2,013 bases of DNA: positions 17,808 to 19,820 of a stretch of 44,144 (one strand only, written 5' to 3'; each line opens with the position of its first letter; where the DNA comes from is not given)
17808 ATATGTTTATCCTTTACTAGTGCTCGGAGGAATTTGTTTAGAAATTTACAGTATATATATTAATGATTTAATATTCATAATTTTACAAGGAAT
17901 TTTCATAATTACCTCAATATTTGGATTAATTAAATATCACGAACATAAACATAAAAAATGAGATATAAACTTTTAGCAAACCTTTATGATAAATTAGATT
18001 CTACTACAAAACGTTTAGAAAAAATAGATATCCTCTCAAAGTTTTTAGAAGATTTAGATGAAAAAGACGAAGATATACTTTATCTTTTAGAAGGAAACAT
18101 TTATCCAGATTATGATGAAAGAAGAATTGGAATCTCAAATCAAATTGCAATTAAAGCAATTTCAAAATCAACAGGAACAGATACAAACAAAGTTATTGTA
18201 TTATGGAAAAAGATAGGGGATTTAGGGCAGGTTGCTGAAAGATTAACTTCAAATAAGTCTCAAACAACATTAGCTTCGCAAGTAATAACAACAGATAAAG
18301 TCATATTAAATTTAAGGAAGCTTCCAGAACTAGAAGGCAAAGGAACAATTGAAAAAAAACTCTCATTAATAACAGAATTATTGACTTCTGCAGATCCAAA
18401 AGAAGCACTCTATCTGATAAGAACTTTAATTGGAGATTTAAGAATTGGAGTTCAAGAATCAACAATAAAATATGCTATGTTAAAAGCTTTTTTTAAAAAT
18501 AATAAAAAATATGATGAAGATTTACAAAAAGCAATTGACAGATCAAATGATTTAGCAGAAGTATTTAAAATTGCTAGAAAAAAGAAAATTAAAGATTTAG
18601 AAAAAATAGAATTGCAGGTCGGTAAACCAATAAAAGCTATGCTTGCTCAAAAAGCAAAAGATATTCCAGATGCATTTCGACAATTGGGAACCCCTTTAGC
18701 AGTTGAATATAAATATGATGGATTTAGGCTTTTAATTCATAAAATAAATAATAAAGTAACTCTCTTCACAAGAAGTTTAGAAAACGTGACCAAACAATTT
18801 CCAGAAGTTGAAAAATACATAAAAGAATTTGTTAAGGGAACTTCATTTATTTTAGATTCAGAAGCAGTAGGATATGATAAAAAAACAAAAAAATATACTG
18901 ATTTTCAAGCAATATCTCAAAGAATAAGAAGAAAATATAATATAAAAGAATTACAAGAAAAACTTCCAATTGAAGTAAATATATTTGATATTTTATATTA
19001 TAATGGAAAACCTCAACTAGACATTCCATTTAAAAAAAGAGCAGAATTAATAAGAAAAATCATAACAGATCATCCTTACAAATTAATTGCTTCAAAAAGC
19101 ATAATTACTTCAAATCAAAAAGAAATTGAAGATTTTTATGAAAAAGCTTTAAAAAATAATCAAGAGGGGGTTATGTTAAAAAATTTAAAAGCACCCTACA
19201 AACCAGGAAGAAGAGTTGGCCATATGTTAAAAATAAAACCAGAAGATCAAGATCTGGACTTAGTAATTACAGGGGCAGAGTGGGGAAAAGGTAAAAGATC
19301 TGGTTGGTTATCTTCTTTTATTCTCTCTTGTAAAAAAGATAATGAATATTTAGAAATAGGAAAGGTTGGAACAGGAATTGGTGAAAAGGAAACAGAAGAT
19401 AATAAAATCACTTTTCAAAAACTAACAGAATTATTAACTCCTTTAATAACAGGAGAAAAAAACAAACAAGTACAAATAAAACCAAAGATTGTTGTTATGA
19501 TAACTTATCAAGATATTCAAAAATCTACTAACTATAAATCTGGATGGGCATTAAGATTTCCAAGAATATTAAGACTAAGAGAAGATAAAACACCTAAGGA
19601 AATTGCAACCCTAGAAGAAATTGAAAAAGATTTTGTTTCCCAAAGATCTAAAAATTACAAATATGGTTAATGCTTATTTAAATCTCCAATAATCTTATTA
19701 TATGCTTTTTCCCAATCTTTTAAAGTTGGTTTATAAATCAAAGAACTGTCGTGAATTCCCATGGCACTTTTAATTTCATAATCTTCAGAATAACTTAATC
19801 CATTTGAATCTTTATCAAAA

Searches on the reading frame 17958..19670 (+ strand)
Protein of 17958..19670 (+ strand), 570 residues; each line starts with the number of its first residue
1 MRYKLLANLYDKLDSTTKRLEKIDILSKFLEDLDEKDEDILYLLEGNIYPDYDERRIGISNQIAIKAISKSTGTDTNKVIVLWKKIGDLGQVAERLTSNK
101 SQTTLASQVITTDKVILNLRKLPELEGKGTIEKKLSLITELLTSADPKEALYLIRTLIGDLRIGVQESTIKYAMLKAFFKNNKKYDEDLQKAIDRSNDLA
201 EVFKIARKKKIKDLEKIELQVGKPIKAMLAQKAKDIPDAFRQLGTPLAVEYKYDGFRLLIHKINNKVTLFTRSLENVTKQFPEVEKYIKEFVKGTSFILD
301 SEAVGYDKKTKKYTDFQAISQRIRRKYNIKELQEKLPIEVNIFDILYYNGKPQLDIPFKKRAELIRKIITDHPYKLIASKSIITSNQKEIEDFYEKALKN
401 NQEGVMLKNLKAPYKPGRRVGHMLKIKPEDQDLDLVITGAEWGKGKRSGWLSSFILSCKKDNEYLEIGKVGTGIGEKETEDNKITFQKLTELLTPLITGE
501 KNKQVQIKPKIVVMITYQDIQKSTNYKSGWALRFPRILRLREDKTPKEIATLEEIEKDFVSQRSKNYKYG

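Call 22: search_protein_families(library=pfam, proteins=[window:17958-19670:+], max_evalue=0.001)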
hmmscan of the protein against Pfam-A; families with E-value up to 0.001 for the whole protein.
window:17958-19670:+ (570 aa): 4 families
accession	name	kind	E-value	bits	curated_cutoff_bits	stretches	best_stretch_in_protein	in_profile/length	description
PF01068.26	DNA_ligase_A_M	-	3.8e-56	190.4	26.2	1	228-427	2-204/204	ATP dependent DNA ligase domain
PF04675.19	DNA_ligase_A_N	-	6.6e-38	131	24.6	1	3-171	2-170/174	DNA ligase N terminus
PF04679.21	DNA_ligase_A_C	-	1.2e-15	58.1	27.5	1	447-544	1-94/94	ATP dependent DNA ligase C terminal region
PF09414.15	RNA_ligase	-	0.00023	21.8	27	1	246-412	2-160/171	RNA ligase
